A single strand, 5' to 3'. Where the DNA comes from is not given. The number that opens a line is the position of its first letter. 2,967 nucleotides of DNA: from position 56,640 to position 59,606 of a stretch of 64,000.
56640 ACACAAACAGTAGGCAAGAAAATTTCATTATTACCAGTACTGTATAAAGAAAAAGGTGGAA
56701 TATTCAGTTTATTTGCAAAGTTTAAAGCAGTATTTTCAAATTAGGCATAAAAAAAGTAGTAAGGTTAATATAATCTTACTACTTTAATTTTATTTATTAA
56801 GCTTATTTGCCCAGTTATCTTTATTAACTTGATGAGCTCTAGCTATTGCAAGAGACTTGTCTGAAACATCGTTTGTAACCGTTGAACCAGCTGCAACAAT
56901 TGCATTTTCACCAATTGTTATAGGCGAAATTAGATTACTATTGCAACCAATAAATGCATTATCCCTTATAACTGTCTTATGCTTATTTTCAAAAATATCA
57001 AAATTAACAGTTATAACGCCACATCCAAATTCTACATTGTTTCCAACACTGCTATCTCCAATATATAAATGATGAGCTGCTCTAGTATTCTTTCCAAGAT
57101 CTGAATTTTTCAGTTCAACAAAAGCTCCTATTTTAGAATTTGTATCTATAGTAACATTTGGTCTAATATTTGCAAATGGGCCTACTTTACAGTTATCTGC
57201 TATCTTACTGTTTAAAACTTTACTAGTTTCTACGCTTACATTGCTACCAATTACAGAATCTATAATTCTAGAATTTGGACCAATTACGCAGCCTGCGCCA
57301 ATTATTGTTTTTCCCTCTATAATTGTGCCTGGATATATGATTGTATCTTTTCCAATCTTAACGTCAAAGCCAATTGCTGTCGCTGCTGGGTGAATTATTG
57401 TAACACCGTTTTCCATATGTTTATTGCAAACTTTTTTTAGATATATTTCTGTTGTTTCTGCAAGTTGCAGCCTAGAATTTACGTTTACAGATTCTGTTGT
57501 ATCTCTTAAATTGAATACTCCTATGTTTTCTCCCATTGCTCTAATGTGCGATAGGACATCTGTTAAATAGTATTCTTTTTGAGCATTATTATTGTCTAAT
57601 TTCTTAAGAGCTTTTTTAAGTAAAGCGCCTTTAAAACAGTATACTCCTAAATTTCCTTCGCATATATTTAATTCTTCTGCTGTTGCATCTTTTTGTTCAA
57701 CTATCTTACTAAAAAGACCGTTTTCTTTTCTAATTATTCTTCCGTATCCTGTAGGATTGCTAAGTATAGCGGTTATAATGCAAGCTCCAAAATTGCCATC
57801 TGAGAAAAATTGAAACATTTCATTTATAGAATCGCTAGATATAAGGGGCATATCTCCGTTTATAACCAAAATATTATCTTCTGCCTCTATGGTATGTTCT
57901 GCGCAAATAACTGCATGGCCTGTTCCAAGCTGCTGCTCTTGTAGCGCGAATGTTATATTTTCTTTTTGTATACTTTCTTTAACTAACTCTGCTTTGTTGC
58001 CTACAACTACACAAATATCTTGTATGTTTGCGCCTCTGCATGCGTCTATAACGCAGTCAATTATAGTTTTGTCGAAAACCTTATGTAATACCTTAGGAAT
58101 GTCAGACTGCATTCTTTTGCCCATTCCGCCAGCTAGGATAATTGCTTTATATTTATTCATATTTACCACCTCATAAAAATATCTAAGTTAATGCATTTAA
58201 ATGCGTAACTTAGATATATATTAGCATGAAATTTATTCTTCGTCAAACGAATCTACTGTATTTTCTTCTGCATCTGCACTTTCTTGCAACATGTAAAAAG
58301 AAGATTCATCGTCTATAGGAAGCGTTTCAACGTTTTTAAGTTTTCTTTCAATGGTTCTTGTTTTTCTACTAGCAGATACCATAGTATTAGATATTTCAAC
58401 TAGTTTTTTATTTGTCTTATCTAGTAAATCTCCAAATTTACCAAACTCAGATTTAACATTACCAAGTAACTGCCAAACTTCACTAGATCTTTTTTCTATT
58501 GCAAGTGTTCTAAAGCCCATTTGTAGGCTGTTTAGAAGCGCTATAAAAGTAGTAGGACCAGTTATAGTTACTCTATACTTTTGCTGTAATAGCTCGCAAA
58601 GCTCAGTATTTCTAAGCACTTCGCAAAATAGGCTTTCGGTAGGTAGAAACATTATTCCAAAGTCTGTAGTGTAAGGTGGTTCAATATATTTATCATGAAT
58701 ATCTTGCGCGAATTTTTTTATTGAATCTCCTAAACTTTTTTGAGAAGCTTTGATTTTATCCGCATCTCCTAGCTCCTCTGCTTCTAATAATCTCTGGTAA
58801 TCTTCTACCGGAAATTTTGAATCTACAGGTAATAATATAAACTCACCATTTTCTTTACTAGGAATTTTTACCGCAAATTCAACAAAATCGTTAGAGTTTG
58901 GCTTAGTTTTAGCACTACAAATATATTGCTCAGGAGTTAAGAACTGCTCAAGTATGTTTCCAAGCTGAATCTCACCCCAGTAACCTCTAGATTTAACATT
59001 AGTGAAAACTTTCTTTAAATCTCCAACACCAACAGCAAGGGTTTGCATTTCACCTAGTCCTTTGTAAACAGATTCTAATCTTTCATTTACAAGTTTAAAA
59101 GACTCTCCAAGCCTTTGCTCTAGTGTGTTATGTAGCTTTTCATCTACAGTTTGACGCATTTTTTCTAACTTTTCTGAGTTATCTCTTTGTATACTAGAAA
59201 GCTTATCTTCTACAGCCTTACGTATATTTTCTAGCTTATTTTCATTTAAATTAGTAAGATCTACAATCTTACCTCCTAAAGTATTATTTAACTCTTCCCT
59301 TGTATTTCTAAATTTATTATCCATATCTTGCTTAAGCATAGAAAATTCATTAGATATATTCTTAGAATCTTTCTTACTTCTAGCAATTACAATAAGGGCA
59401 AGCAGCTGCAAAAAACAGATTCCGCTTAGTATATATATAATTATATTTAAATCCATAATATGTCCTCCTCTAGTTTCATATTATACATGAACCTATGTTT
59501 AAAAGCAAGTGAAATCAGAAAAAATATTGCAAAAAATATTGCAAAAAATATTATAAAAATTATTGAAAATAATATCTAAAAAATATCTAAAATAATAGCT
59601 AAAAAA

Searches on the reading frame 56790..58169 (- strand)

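Call 48: search_protein_families(library=pfam, proteins=[window:56790-58169:-], max_evalue=0.00001)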
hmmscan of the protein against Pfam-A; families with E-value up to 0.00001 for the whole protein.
window:56790-58169:- (459 aa): 7 families
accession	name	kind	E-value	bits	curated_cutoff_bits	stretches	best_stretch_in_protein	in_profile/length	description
PF00132.30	Hexapep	-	1.4e-28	97.8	27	3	399-433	2-36/36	Bacterial transferase hexapeptide (six repeats)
PF00483.29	NTP_transferase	-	2.7e-22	80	21.2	1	8-221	1-221/245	Nucleotidyl transferase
PF12804.13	NTP_transf_3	-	6.9e-19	69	27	1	9-126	1-115/160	MobA-like NTP transferase domain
PF25084.1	LbH_EIF2B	-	6.2e-11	42.7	54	1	262-352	14-104/105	EIF2B subunit epsilon LbH domain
PF01128.25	IspD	-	6.3e-08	33.1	27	1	9-135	3-130/221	2-C-methyl-D-erythritol 4-phosphate cytidylyltransferase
PF24894.1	Hexapep_GlmU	-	2.8e-06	27.8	23.3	0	287-348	18-78/104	GlmU-like, C-terminal hexapeptide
PF14602.12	Hexapep_2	-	6.2e-06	26.3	27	1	401-432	4-33/34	Hexapeptide repeat of succinyl-transferase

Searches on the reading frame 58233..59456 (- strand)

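Call 48: search_protein_families(library=pfam, proteins=[window:58233-59456:-], max_evalue=0.00001)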
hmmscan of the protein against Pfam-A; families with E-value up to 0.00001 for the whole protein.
window:58233-59456:- (407 aa): 1 family
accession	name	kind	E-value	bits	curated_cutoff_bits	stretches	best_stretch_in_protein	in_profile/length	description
PF02646.22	RmuC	-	5.3e-71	239.5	26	1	95-384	1-289/291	RmuC family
